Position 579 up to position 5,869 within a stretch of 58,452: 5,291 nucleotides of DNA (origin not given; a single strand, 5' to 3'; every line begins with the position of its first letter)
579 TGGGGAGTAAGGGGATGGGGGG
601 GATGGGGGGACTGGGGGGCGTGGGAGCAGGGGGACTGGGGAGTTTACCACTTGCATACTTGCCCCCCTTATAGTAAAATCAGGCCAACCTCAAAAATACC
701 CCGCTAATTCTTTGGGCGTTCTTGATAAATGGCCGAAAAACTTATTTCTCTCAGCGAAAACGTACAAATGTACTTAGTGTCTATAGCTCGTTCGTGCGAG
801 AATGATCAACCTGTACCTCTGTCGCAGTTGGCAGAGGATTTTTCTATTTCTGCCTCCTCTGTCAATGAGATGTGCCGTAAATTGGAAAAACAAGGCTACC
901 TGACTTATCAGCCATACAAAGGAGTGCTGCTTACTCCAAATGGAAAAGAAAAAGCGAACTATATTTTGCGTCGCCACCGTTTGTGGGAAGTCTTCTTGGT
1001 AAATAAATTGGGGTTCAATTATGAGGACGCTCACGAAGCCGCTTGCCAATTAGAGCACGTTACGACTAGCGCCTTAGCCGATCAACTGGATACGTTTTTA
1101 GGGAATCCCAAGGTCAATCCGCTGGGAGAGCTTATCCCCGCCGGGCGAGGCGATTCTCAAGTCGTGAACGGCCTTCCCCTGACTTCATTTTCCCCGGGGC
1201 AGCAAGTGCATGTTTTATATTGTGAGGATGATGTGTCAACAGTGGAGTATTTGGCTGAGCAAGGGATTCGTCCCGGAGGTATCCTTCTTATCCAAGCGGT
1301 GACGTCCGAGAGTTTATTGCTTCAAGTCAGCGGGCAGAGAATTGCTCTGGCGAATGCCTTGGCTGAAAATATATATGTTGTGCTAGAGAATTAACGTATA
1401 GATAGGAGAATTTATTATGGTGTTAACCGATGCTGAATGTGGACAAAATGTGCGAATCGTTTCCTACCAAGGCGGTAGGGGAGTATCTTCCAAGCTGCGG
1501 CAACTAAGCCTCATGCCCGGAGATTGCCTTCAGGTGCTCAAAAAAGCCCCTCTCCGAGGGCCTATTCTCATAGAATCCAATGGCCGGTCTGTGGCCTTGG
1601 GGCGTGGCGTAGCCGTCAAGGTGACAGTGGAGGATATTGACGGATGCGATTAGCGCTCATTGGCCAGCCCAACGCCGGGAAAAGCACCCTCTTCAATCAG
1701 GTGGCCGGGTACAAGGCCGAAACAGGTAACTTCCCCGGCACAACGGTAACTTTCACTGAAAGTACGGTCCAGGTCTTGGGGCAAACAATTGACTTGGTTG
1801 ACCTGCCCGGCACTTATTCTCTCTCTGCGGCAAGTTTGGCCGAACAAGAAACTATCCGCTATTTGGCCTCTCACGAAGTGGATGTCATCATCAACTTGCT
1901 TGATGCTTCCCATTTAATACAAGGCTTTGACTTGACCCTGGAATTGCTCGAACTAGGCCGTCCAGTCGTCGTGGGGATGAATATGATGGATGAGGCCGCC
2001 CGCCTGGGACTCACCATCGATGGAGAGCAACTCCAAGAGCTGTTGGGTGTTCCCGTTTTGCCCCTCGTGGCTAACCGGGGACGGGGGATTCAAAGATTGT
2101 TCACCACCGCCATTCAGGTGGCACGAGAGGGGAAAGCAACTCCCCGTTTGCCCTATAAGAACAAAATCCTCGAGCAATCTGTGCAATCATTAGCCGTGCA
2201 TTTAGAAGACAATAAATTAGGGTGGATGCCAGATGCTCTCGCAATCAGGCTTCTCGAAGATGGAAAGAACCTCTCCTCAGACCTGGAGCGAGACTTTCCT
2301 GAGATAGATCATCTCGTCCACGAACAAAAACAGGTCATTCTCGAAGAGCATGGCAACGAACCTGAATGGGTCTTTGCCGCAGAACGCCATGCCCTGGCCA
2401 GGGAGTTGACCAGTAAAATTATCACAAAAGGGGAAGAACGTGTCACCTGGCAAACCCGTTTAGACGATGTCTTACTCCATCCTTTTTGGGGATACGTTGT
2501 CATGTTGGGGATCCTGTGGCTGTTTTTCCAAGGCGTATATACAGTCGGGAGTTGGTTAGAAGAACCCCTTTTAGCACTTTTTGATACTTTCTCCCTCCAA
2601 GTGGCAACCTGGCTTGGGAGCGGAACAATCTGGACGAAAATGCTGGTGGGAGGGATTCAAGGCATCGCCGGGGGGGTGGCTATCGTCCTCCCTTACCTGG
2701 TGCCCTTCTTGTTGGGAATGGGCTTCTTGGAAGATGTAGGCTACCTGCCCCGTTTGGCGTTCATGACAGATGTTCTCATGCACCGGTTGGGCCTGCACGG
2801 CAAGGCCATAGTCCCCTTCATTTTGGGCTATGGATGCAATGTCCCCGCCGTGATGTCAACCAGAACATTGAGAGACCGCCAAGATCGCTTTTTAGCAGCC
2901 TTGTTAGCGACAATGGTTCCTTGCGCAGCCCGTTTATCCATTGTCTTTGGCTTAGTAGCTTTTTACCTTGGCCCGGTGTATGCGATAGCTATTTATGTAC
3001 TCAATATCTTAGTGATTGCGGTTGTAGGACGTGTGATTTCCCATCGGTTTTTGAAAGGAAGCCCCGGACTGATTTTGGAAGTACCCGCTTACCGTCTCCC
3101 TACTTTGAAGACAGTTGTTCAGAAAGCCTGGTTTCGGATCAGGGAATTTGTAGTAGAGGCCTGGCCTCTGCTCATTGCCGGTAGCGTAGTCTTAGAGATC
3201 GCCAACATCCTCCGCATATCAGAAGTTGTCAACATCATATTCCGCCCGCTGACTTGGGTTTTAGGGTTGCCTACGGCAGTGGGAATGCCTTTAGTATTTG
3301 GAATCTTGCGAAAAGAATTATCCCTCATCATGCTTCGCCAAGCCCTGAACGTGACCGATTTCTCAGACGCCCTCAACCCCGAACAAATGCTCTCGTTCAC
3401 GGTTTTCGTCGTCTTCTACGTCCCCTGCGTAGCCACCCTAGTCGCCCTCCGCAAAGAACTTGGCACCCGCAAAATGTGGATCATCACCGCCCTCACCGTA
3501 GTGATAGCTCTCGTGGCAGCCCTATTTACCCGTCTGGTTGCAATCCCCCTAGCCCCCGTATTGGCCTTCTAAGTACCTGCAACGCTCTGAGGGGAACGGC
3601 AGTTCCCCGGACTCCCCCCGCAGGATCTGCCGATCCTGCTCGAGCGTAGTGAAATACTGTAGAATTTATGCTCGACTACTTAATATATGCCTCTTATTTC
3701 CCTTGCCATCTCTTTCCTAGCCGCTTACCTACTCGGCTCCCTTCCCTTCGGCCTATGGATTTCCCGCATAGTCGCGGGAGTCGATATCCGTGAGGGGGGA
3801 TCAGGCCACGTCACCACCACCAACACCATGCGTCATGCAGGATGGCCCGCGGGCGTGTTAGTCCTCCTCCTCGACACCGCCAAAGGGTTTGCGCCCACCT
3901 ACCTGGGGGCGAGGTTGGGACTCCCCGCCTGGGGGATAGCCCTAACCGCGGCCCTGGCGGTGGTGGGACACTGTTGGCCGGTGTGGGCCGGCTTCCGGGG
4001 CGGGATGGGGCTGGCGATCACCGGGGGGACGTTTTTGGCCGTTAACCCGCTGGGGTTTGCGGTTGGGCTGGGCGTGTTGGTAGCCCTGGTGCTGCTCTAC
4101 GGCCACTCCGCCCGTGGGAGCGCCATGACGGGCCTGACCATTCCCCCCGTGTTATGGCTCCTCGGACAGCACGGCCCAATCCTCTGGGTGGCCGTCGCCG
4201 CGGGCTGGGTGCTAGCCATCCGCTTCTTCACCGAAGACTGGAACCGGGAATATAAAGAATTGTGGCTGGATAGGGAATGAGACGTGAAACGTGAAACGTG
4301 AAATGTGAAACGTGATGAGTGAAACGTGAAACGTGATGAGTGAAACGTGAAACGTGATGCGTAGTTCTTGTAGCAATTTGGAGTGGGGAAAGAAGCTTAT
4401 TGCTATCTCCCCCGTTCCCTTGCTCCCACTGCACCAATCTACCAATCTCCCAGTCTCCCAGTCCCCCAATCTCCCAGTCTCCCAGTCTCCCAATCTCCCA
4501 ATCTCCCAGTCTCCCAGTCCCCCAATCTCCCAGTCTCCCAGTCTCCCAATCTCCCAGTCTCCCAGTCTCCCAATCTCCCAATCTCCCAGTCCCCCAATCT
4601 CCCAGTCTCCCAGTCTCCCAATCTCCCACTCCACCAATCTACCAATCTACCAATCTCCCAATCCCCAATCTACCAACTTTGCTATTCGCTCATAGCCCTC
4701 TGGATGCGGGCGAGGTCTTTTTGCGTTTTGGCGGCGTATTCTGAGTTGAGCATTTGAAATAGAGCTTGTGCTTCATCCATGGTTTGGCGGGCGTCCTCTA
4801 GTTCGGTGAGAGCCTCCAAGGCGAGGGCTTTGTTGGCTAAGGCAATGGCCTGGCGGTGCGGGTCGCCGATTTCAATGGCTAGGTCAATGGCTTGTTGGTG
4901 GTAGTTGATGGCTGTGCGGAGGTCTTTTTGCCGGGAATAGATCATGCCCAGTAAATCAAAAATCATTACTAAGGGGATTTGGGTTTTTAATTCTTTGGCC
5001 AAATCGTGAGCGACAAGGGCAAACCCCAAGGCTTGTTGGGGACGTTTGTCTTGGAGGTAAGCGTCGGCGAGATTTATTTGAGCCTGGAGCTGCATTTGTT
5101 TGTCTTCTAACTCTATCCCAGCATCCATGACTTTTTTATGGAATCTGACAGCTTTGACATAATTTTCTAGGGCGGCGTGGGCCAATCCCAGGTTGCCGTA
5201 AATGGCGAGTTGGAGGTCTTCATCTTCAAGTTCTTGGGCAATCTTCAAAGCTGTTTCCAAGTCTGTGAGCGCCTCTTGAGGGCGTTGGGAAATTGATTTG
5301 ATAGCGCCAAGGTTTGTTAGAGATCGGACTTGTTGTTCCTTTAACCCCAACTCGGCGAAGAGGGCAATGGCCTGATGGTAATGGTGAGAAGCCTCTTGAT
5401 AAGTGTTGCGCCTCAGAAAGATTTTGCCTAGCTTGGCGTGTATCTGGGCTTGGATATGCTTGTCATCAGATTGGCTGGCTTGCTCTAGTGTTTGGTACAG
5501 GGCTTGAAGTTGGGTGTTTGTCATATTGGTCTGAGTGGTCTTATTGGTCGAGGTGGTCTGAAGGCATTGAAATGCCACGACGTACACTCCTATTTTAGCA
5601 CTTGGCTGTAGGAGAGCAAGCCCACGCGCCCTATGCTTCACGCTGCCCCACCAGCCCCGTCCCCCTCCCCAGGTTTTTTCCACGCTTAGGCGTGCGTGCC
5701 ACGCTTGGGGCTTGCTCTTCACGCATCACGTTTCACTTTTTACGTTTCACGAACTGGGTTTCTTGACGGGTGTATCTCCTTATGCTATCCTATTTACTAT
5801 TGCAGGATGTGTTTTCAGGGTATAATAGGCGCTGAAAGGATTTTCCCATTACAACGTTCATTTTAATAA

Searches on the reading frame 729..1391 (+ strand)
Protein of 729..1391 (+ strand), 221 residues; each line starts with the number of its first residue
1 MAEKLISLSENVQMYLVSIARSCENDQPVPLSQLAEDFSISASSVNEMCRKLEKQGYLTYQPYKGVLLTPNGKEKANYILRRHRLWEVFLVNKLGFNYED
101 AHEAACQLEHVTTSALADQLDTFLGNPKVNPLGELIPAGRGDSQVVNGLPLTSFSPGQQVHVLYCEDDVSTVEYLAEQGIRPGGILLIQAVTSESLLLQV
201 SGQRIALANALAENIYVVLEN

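Call 32: search_protein_families(library=pfam, proteins=[window:729-1391:+], max_evalue=0.0001)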
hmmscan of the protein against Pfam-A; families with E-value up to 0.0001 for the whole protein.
window:729-1391:+ (221 aa): 5 families
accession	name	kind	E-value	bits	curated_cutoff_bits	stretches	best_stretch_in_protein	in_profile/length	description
PF02742.21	Fe_dep_repr_C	-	5.7e-26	90.8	27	1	69-137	1-69/70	Iron dependent repressor, metal binding and dimerisation domain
PF01325.25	Fe_dep_repress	-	2.6e-14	53.6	26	1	8-66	2-60/60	Iron dependent repressor, N-terminal DNA binding domain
PF04023.20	FeoA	-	1e-08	35.6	23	1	150-217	2-72/74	FeoA domain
PF01047.28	MarR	-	7.8e-06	26.1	24.6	1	21-59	10-48/59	MarR family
PF09339.16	HTH_IclR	-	2.9e-05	24.2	22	1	25-62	15-52/52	IclR helix-turn-helix domain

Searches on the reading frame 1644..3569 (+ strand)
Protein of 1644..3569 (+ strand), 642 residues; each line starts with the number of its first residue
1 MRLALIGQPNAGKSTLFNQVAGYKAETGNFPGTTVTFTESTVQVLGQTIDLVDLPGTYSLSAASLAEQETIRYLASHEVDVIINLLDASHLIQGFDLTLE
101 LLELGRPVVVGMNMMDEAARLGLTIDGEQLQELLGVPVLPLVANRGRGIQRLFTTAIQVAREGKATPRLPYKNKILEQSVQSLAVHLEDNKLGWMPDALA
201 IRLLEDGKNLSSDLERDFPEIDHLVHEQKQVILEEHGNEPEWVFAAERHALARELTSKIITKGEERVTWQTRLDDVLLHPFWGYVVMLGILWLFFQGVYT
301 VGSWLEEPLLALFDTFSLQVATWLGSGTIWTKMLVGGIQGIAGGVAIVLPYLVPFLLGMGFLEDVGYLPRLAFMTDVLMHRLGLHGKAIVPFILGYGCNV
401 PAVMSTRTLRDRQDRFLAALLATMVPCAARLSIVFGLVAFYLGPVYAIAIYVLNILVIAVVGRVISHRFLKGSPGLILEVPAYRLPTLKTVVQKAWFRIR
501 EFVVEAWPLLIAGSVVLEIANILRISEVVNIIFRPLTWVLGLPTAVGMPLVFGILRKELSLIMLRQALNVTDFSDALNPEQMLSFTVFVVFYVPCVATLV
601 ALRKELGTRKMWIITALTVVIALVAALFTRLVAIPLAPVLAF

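Call 32: search_protein_families(library=pfam, proteins=[window:1644-3569:+], max_evalue=0.0001)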
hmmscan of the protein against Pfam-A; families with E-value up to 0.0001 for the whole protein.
window:1644-3569:+ (642 aa): 5 families
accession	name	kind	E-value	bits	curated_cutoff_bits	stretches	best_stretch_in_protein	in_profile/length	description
PF02421.24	FeoB_N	-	4.3e-50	169.7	27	1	2-154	2-154/156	Ferrous iron transport protein B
PF07670.19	Gate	-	4.1e-32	111.2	29.6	2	347-439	3-102/104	Nucleoside recognition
PF01926.29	MMR_HSR1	-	1.5e-20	73.9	21.9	1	3-113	2-112/113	50S ribosome-binding GTPase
PF07664.17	FeoB_C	-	3.3e-12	46.4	26.6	1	448-498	2-54/54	Ferrous iron transport protein B C terminus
PF17910.6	FeoB_Cyto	-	7.6e-07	29.9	23.4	1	175-260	4-89/90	FeoB cytosolic helical domain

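Call 51: find_homologous_proteins(query=window:1644-3569:+, max_evalue=1e-50)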
Query window:1644-3569:+ (642 aa): 6902 proteins with E <= 1e-50 among 8000 candidates; the best 120 are listed.
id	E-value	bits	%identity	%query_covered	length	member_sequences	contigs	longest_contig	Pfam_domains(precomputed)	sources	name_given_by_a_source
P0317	0.0e+0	1408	100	100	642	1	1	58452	PF01926.30,PF07664.18,PF02421.25,PF17910.7,PF07670.20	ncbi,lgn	-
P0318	0.0e+0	1224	86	100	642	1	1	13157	PF01926.30,PF07664.18,PF02421.25,PF17910.7,PF07670.20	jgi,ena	-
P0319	0.0e+0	1202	83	100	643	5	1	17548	PF01926.30,PF07664.18,PF02421.25,PF17910.7,PF07670.20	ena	-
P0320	0.0e+0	1196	83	100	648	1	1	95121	PF01926.30,PF07664.18,PF00350.30,PF02421.25,PF17910.7,PF07670.20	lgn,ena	-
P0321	0.0e+0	1184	83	100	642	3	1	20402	PF01926.30,PF07664.18,PF00350.30,PF02421.25,PF17910.7,PF07670.20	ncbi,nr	ncbi:MAG: Fe(2+) transporter FeoB [Chloroflexi bacterium]|nr:Fe(2+) transporter FeoB [Chloroflexota 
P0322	0.0e+0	1059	74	100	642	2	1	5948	PF01926.30,PF07664.18,PF00350.30,PF02421.25,PF17910.7,PF07670.20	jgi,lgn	jgi:ferrous iron transport protein B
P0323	8.3e-285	965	66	100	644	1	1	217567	PF01926.30,PF07664.18,PF02421.25,PF17910.7,PF07670.20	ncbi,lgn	-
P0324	2.9e-283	959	67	100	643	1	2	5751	PF01926.30,PF07664.18,PF00350.30,PF02421.25,PF17910.7,PF07670.20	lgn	-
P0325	3.7e-283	959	66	100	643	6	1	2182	PF01926.30,PF07664.18,PF02421.25,PF17910.7,PF07670.20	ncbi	-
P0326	7.7e-283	958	64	100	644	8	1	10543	PF01926.30,PF07664.18,PF02421.25,PF17910.7,PF07670.20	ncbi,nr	ncbi:MAG: ferrous iron transport protein B [Anaerolineales bacterium]|nr:ferrous iron transport prot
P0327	2.4e-282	956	65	100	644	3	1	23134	PF01926.30,PF07664.18,PF02421.25,PF17910.7,PF07670.20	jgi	jgi:ferrous iron transport protein B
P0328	1.5e-280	951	65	99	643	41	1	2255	PF01926.30,PF07664.18,PF02421.25,PF17910.7,PF07670.20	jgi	jgi:ferrous iron transport protein B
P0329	8.7e-280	948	64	100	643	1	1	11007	PF01926.30,PF07664.18,PF02421.25,PF07670.20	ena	-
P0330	1.8e-279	947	65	100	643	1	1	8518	PF01926.30,PF07664.18,PF02421.25,PF07670.20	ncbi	-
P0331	6.4e-278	942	66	97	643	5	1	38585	PF01926.30,PF07664.18,PF00350.30,PF02421.25,PF07670.20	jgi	-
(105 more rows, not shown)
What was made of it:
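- Tried and rejected: Organism and genome-wide partners therefore remain unknown, apart from the FeoB-based placement (call 51).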

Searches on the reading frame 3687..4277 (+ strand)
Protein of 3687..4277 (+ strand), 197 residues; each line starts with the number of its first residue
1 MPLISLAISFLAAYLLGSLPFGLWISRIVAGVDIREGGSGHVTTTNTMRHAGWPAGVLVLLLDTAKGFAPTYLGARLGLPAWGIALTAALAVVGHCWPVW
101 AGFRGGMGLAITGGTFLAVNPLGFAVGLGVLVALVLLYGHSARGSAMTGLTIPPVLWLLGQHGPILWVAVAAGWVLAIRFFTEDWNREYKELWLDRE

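Call 32: search_protein_families(library=pfam, proteins=[window:3687-4277:+], max_evalue=0.0001)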
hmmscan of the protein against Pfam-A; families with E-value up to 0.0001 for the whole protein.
window:3687-4277:+ (197 aa): 1 family
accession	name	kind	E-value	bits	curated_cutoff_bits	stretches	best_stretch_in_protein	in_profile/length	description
PF02660.20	G3P_acyltransf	-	2.8e-36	125.5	24.1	1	12-176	1-153/164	Glycerol-3-phosphate acyltransferase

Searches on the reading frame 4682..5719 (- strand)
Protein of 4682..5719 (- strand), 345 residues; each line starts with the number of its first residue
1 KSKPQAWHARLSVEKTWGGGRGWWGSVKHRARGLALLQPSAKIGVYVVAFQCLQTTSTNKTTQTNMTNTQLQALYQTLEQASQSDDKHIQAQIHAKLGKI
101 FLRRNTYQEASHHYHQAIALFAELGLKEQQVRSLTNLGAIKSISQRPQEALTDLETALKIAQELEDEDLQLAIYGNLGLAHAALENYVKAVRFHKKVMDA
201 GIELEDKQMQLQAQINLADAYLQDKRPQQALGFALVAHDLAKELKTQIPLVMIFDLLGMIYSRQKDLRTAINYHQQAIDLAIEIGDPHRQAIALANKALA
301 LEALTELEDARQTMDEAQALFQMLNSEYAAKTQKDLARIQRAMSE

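Call 32: search_protein_families(library=pfam, proteins=[window:4682-5719:-], max_evalue=0.0001)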
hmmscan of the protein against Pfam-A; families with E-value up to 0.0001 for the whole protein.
window:4682-5719:- (345 aa): 8 families
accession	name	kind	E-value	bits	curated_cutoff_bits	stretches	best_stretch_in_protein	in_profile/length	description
PF13424.12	TPR_12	-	1.7e-31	108.6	30.1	4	132-199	4-73/77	Tetratricopeptide repeat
PF00515.34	TPR_1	-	1.8e-16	59.6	27.8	0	257-280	7-30/34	Tetratricopeptide repeat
PF07719.23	TPR_2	-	3.7e-13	48.9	27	0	91-121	1-31/34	Tetratricopeptide repeat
PF13374.12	TPR_10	-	6.8e-13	48.6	27.5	0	132-164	3-35/42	Tetratricopeptide repeat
PF13176.12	TPR_7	-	4.4e-10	39.3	27.9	0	255-285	3-33/36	Tetratricopeptide repeat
PF13181.12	TPR_8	-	4e-09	36.3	25.7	0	256-280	6-30/34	Tetratricopeptide repeat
PF17874.7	TPR_MalT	-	1.3e-05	25.1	45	0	165-330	32-200/336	MalT-like TPR region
PF13432.12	TPR_16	-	6.2e-05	23.8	32.7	0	257-319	3-59/65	Tetratricopeptide repeat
